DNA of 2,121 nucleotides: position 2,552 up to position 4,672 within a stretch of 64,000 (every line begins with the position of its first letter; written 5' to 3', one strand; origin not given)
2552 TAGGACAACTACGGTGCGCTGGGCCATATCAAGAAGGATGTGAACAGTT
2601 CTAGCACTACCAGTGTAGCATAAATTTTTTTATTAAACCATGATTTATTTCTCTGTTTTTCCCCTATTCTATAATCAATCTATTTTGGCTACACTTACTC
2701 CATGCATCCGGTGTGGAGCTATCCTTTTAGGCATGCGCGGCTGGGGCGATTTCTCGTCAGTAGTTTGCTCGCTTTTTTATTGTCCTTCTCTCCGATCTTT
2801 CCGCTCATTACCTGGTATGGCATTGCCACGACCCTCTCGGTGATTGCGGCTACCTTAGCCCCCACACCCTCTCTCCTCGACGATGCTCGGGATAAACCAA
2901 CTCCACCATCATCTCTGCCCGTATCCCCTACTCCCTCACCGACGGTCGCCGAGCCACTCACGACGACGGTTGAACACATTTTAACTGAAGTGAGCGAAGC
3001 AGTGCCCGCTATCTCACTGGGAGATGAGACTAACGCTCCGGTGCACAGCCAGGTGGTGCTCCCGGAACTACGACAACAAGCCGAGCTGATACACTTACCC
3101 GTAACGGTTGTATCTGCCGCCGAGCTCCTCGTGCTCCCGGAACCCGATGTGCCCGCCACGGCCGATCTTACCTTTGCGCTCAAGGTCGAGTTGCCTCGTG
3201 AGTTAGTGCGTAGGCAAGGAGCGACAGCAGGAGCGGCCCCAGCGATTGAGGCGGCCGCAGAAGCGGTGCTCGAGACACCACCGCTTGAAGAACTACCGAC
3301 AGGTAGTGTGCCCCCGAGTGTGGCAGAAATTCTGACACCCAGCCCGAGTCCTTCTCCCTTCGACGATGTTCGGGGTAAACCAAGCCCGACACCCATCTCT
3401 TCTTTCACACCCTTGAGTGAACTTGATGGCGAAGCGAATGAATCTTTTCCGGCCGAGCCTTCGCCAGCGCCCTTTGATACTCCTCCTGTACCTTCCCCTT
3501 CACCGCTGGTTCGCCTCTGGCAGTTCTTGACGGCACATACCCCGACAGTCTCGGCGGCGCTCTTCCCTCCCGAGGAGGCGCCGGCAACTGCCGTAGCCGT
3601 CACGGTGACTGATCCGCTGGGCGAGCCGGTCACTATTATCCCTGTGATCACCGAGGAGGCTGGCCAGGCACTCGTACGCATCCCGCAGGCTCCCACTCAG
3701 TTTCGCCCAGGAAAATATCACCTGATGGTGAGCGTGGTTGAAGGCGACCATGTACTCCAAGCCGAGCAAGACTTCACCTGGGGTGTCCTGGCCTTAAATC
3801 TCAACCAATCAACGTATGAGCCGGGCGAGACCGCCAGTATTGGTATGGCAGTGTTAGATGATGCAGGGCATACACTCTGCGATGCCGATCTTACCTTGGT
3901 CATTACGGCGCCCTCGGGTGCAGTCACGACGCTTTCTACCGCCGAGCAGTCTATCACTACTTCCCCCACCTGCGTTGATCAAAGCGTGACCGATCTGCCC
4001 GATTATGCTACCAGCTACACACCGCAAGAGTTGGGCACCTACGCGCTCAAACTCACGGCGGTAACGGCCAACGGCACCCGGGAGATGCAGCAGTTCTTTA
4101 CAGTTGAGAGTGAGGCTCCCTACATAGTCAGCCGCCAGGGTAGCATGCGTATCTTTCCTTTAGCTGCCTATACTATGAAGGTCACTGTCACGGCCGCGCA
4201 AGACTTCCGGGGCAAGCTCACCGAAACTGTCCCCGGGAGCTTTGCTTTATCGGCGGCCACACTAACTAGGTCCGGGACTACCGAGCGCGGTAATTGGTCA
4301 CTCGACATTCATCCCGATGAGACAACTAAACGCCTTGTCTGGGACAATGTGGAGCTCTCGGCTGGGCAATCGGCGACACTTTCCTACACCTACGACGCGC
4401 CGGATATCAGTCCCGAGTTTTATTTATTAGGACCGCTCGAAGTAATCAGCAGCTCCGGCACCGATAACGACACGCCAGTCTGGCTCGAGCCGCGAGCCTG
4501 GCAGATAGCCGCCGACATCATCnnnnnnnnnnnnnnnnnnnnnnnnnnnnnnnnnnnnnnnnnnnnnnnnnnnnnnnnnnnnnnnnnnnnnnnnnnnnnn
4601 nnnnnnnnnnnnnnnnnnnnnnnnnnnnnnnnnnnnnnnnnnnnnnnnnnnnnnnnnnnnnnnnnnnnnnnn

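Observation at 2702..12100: Giant 3132-aa surface protein with a propeller, solenoid, FN3 and SH3b architecture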

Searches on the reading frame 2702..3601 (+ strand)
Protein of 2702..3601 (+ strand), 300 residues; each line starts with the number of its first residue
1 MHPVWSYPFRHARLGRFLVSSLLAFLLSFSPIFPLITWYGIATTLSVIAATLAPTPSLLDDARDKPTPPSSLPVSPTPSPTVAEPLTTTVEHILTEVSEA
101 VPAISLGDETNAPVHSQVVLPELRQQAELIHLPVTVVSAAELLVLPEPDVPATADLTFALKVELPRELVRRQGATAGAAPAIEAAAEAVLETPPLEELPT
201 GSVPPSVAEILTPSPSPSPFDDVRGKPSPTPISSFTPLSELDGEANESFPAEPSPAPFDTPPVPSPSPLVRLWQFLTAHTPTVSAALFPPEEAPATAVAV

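Call 59: search_protein_families(library=pfam, proteins=[window:2702-3601:+], max_evalue=5)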
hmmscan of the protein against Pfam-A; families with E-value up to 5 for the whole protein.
window:2702-3601:+ (300 aa): 0 families

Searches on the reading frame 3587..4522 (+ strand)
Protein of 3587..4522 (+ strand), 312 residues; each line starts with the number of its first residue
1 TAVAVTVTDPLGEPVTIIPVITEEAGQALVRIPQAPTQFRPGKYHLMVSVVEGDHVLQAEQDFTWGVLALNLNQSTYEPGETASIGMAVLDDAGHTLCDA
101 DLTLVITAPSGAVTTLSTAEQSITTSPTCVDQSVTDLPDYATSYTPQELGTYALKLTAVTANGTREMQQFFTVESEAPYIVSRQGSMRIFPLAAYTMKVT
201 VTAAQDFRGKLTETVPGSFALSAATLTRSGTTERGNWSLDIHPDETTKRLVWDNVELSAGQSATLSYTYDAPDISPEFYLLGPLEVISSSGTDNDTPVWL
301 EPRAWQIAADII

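Call 26: search_solved_structures(query=window:3587-4522:+, max_evalue=10, show_alignments=1)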
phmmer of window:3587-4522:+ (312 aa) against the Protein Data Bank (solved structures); distinct sequences matched with E-value up to 10: 1.
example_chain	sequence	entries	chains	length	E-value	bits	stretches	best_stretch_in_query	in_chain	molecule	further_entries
3g7y_A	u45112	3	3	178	1.4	11.6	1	198-274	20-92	Dolichyl-diphosphooligosaccharide-protein glycosyltransferase subunit OST6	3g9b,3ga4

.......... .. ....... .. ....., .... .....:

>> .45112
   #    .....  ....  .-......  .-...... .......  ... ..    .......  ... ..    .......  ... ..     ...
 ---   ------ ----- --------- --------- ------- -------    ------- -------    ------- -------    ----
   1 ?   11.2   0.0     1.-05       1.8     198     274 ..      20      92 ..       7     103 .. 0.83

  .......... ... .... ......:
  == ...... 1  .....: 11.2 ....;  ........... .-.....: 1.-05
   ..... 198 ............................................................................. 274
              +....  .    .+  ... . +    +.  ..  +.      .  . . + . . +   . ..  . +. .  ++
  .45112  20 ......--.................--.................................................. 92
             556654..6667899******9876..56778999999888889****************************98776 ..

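Call 29: search_protein_representatives(protein=window:3587-4522:+)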
Query: 312 residues. Proteins with E-value up to 0.001 (for the whole library): 1999; up to 1e-10: 1764; up to 1e-30: 1303. The best 150 are listed.
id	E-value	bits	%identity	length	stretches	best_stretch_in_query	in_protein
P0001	1.1e-198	674.9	90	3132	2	1-312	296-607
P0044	1.0e-99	350.1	37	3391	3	23-309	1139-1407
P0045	6.9e-99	347.4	43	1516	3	27-310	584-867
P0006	1.9e-94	332.8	40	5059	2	25-312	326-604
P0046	1.4e-93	329.9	36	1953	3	5-310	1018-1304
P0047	4.1e-91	321.9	35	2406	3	39-310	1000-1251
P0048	8.7e-90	317.5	39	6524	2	35-311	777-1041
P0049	6.9e-89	314.6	43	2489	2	26-310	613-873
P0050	1.9e-87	309.8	38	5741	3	8-310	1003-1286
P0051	4.2e-87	308.7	40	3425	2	9-310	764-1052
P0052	1.2e-86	307.2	40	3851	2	25-309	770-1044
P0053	2.2e-86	306.4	40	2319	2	37-286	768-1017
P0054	4.4e-86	305.4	36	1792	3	36-310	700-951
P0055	5.8e-83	295.1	39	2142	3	7-310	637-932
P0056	1.1e-81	291.0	37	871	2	38-287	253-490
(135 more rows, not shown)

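Call 37: predict_structure(alignment_id=A1)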
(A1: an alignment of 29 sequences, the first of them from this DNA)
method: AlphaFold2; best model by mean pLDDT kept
length: 312 residues; sequences in the alignment: 29
mean_pLDDT: 89.9   pTM: 0.85
mean pLDDT of the five models: 89.9, 88.2, 88.1, 86.5, 86.2
residues with pLDDT >= 90: 194; 70-90: 103; 50-70: 15; < 50: 0
segments of 3 or more residues with pLDDT < 50: none
pLDDT, mean of each block of 10 residues (from residue 1): 88 85 84 69 89 92 88 97 97 91 98 98 95 90 98 98 93 97 91 92 96 92 89 76 85 94 95 74 92 83 86 64
secondary structure, 60 per line:
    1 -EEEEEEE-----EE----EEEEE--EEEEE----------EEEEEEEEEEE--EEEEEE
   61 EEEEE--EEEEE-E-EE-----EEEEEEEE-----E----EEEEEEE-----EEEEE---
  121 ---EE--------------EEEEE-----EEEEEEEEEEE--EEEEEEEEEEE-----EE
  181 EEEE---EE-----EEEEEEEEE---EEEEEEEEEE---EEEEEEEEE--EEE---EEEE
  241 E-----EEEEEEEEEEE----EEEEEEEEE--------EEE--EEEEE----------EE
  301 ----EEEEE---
elements in order: E2-8 E20-24 E27-31 E42-52 E55-65 E68-72 E83-90 E101-107 E113-117 E140-144 E150-160 E163-173 E179-184 E195-203 E207-216 E220-228 E231-233 E237-241 E247-257 E262-270 E279-281 E284-288 E305-309

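Call 39: fold_search(model_id=the predicted structure, library=pdb)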
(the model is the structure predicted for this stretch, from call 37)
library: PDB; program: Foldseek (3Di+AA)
matches with E <= 10: 1709; with E <= 0.001: 191
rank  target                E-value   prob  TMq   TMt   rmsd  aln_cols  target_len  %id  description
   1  7nxd_A                7.8e-07  1.00  0.33  0.13  18.8       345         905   10  Cryo-EM structure of human integrin alpha5beta1 in the half-bent conformation (released 2021-08-25)
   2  3lso_A                3.3e-06  1.00  0.24  0.18  24.5       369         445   12  Crystal structure of Putative membrane anchored protein from Corynebacterium diphtheriae (released 2010-02-23)
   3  8uin_G                3.5e-06  1.00  0.25  0.14  19.2       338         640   14  Structure of the C3bBb-albicin complex (released 2024-05-08)
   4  8coe_C                3.7e-06  1.00  0.26  0.14  19.7       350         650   12  complement C5 in complex with the LCP0195 nanobody (released 2024-01-03)
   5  6tav_C                4.5e-06  1.00  0.26  0.08  18.3       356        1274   13  Crystal structure of endopeptidase-induced alpha2-macroglobulin (released 2021-05-12)
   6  4u48                  4.7e-06  1.00  0.22  0.06  20.4       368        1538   13  Crystal structure of Salmonella alpha-2-macroglobulin (released 2014-09-17)
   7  8cml_E                5.2e-06  1.00  0.25  0.13  18.3       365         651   11  Cryo-EM structure of complement C5 in complex with nanobodies UNbC5-1 and UNbC5-2 (released 2023-09-27)
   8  3fcs_A                5.2e-06  0.97  0.17  0.07  29.6       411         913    9  Structure of complete ectodomain of integrin aIIBb3 (released 2009-01-20)
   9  2ice_A                5.5e-06  1.00  0.27  0.14  18.8       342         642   13  CRIg bound to C3c (released 2006-11-07)
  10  2wii_A                6.7e-06  1.00  0.25  0.14  18.7       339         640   14  Complement C3b in complex with factor H domains 1-4 (released 2009-06-09)
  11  7qiv_A                7.1e-06  1.00  0.27  0.14  18.4       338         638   14  Structure of human C3b in complex with the EWE nanobody (released 2022-02-16)
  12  4neh_A                7.1e-06  1.00  0.29  0.09  16.2       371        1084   13  An internal ligand-bound, metastable state of a leukocyte integrin, aXb2 (released 2014-01-15)
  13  2a73_A                7.1e-06  1.00  0.26  0.14  19.1       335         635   14  Human Complement Component C3 (released 2005-09-27)
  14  7ad7_B                7.1e-06  1.00  0.25  0.14  19.8       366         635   10  Crystal structure of human complement C5 in complex with the K8 bovine knob domain peptide. (released 2021-03-10)
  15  8xez_A                7.1e-06  1.00  0.20  0.08  28.7       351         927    8  Cryo-EM structure of integrin ITGAV/ITGB3 complex, conformation 5 (released 2024-12-18)
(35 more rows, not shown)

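Call 52: find_related_loci(query=A3, collection=genome_contigs, flank=10000)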
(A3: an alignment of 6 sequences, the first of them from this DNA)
Query A3 (312 aa) in genome_contigs; peptide patterns used: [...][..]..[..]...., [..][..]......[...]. (x = any residue, [..] = any of these).
294 stretches matched a pattern; 235 encode a relative of the query (tblastn E <= 1e-3); the best 80 are kept; 79 distinct loci.
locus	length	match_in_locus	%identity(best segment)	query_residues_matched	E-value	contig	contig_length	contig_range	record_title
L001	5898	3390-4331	45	3-311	5e-81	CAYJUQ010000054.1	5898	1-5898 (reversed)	MAG TPA_asm: uncultured Candidatus Saccharibacteria bacterium isolate ERP125453_co1_297 genome assembly, contig: NODE_17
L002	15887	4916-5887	40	2-312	7e-74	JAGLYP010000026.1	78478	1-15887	MAG: Candidatus Parcubacteria bacterium isolate RS_13_30 ZL320.bin.30.fa_26, whole genome shotgun sequence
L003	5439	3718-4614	42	26-312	1e-73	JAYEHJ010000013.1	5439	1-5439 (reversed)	MAG: Patescibacteria group bacterium isolate MAG221 MAG221_13, whole genome shotgun sequence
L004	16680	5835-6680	43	26-310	2e-74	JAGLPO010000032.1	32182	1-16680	MAG: Candidatus Parcubacteria bacterium isolate RS_8_12 ROV157_8.bin.12.fa_32, whole genome shotgun sequence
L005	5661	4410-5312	41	5-310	2e-71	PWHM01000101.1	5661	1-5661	MAG: Candidatus Nealsonbacteria bacterium isolate T1Sed10_127 T1-Sed10-C18672, whole genome shotgun sequence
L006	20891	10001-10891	45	3-310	7e-71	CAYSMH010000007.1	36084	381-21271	MAG TPA_asm: uncultured Candidatus Saccharibacteria bacterium isolate SRP286056_co3_445 genome assembly, contig: NODE_82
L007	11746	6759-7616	44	18-310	9e-71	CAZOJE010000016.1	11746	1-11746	MAG TPA_asm: uncultured Candidatus Saccharibacteria bacterium isolate SRP216815_co1_184 genome assembly, contig: NODE_72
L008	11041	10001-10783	43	26-310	4e-70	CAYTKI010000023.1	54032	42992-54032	MAG TPA_asm: uncultured Methanosarcinales archaeon isolate binchicken_co203_562 genome assembly, contig: k141_274783, wh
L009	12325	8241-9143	42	4-310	9e-70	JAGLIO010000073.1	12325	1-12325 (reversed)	MAG: Candidatus Parcubacteria bacterium isolate RS_2_9 ROV157_2.bin.9.fa_73, whole genome shotgun sequence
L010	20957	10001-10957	40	12-312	3e-69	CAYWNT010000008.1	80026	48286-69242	MAG TPA_asm: uncultured Gammaproteobacteria bacterium isolate SRP077602_co7_178 genome assembly, contig: NODE_1079_lengt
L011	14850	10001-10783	43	26-310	4e-68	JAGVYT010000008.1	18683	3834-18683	Candidatus Woesearchaeota archaeon isolate RIFCSPHIGHO2_02_FULL_45_15 rifcsphigho2_02_scaffold_5371, whole genome shotgu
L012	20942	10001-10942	40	2-312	3e-68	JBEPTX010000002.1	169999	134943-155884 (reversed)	MAG: Candidatus Saccharibacteria bacterium isolate 22E.concoct.059 NODE_50_length_169999_cov_13.552170, whole genome sho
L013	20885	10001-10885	40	3-312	3e-68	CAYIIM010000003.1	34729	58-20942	MAG TPA_asm: uncultured Candidatus Saccharibacteria bacterium isolate ERP119705_co24_121 genome assembly, contig: NODE_1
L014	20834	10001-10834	40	26-312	5e-68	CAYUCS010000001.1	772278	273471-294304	MAG TPA_asm: uncultured Gammaproteobacteria bacterium isolate binchicken_co269_189 genome assembly, contig: NODE_1_lengt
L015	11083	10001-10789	43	26-312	3e-68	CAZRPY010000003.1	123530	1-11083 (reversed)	MAG TPA_asm: uncultured Methanosarcinales archaeon isolate SRP178908_co1_144 genome assembly, contig: NODE_54_length_123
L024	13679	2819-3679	40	2-307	3e-66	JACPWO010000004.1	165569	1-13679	MAG: Candidatus Andersenbacteria bacterium isolate NC_groundwater_813_Pr1_B-0.1um_46_36 Montesol18_Bp1_scaffold_1812318,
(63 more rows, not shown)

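Call 67: search_protein_families(library=pfam, proteins=[L024:1313-10108:+, L024:10144-12873:+, L024:58-1323:+], max_evalue=0.01)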
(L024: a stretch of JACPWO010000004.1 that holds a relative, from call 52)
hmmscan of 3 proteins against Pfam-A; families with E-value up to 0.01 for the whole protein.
L024:1313-10108:+ (2932 aa): 5 families
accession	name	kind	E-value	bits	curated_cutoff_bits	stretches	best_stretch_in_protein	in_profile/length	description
PF13385.13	Laminin_G_3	-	1.9e-84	281.7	27.6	4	2172-2334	1-151/151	Concanavalin A-like lectin/glucanases superfamily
PF00354.24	Pentaxin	-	1.3e-12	48.3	25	0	1044-1134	83-171/194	Pentaxin family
PF16356.10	DUF4983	-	4.6e-06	27.5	26.4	0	2120-2149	10-39/88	Domain of unknown function (DUF4983)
PF02973.23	Sialidase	-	1.4e-05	25.2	26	0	2269-2336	113-184/189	Sialidase, N-terminal domain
PF14828.11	Amnionless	-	0.0085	15.4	30.4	0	66-121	9-63/442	Amnionless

L024:10144-12873:+ (910 aa): 5 families
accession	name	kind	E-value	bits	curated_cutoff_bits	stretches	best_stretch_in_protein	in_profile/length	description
PF00476.26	DNA_pol_A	-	1.6e-146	488.6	34.3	1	521-897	2-380/381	DNA polymerase family A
PF02739.22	5_3_exonuc_N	-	3.5e-57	193.1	34.3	1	6-171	1-164/164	5'-3' exonuclease, N-terminal resolvase-like domain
PF01367.25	5_3_exonuc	-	8.7e-31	106.7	40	1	174-265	3-95/97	5'-3' exonuclease, C-terminal SAM fold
PF01612.26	DNA_pol_A_exo1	-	6.7e-27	94.8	23.6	1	312-488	2-172/173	3'-5' exonuclease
PF22619.2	DNA_polI_exo1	-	1.2e-10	41.8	27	1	361-436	23-99/140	DNA polymerase I, ribonuclease H-like domain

L024:58-1323:+ (422 aa): 0 families

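Call 98: search_protein_families(library=ncbifam, proteins=[window:3587-4522:+], max_evalue=1)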
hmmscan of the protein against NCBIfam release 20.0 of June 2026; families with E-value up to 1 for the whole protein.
window:3587-4522:+ (312 aa): 1 family
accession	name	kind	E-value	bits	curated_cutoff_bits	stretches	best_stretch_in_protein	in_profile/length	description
TIGR03769.1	P_ac_wall_RPT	domain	0.13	12.8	30.9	0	194-214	14-34/41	TIGR03769 domain-containing protein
